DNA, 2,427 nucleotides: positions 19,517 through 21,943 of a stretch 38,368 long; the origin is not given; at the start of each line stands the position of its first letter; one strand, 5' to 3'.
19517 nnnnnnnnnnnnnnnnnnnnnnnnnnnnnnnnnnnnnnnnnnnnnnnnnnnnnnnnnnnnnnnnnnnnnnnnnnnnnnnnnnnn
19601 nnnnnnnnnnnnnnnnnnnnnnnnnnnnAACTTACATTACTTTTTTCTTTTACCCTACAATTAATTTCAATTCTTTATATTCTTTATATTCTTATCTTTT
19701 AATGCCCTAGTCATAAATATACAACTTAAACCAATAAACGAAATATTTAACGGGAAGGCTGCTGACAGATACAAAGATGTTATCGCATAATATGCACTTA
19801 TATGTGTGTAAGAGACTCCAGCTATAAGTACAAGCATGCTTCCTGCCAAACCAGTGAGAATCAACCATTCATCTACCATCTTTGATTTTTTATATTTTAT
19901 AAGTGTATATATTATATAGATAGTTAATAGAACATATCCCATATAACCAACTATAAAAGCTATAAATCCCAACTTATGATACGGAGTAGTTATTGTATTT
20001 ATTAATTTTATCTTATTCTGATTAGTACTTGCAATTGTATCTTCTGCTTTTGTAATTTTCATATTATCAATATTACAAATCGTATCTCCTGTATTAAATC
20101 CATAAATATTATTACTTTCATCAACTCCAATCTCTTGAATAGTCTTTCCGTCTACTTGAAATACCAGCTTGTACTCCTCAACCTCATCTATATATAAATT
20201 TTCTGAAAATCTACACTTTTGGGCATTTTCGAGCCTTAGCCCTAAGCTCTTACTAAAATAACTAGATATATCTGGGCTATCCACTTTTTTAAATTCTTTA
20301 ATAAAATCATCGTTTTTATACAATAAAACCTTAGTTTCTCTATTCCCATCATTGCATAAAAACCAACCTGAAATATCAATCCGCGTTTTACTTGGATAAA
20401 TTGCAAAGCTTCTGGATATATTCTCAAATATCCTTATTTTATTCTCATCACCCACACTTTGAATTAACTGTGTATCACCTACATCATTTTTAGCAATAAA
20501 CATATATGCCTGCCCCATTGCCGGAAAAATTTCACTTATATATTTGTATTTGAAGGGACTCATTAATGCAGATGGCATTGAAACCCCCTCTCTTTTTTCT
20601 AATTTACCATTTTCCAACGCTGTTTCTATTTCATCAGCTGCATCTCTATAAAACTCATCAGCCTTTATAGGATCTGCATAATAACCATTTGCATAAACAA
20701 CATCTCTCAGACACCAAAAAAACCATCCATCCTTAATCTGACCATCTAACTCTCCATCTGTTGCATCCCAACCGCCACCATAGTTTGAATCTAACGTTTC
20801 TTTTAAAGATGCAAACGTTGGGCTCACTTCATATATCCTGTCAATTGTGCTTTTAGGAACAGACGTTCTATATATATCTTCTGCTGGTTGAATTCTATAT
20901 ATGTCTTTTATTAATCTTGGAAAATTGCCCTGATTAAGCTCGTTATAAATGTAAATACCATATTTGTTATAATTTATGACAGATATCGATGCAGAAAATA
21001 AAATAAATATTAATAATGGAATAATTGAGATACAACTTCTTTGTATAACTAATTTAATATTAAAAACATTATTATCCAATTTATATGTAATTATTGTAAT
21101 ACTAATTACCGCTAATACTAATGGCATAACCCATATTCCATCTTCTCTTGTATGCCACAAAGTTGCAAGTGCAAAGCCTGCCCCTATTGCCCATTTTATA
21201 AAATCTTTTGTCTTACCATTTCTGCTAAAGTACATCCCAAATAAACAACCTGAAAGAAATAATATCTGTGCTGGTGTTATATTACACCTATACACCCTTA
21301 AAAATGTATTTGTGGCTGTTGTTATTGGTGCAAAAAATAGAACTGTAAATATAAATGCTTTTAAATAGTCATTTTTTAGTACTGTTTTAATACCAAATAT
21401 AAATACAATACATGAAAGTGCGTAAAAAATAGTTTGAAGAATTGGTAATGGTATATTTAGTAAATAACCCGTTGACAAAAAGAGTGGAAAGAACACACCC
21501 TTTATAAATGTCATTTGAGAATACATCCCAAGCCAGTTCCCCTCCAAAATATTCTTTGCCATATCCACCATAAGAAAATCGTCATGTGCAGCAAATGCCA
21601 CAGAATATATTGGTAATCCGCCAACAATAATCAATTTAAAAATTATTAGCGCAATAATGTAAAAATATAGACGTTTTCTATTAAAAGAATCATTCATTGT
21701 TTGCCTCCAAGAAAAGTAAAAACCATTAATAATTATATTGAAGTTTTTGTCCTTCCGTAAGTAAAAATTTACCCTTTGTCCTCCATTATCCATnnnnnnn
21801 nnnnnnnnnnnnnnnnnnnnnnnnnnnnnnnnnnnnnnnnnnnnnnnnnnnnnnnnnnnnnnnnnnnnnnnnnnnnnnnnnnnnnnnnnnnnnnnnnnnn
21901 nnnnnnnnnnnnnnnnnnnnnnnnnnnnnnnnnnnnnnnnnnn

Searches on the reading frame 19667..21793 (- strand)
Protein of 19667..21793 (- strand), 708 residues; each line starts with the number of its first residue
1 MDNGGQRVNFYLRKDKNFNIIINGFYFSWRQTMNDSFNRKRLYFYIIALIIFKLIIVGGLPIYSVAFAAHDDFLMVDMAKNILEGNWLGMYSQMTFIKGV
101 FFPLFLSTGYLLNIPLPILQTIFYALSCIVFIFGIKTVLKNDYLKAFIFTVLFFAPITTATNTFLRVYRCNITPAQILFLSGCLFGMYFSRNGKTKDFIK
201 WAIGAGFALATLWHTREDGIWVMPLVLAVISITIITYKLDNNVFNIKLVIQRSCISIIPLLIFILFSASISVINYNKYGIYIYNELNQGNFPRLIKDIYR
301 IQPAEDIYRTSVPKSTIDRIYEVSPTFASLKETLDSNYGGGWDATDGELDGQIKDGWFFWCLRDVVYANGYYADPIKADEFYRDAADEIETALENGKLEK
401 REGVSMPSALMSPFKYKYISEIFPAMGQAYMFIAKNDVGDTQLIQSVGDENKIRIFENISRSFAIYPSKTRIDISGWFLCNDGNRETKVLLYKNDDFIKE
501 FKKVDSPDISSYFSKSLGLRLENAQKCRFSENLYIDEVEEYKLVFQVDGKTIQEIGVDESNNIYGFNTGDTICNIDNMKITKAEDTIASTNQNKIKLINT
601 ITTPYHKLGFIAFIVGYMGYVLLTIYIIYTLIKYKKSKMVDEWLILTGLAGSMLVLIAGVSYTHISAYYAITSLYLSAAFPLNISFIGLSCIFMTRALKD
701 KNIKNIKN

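Call 5: search_protein_families(library=pfam, proteins=[window:19667-21793:-], max_evalue=0.01)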
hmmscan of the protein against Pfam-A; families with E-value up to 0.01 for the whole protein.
window:19667-21793:- (708 aa): 0 families

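Call 6: search_protein_families(library=ncbifam, proteins=[window:19667-21793:-], max_evalue=0.01)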
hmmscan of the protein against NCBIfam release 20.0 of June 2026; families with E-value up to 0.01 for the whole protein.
window:19667-21793:- (708 aa): 0 families

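Call 42: search_protein_families(library=pfam, proteins=[window:19667-21793:-], max_evalue=10)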
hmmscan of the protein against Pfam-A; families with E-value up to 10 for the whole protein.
window:19667-21793:- (708 aa): 0 families

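Call 72: search_solved_structures(query=window:19667-21793:-, max_evalue=10)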
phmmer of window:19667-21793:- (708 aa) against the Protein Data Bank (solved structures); distinct sequences matched with E-value up to 10: 0.

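Call 73: search_protein_families(library=ncbifam, proteins=[window:19667-21793:-], max_evalue=0.001)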
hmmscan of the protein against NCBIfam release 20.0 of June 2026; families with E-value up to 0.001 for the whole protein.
window:19667-21793:- (708 aa): 0 families
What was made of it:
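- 19667..22692 (-): Downstream partners conserved with this polymerase type: SDR epimerase (21769-22692) and a 708-aa polytopic membrane protein with no family assignment (19667-21793). No Pfam, NCBIfam or PDB hits (calls 42, 72, 73).
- Tried and rejected: The 708-aa membrane protein: no Pfam, NCBIfam or PDB hit (calls 42, 72, 73).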
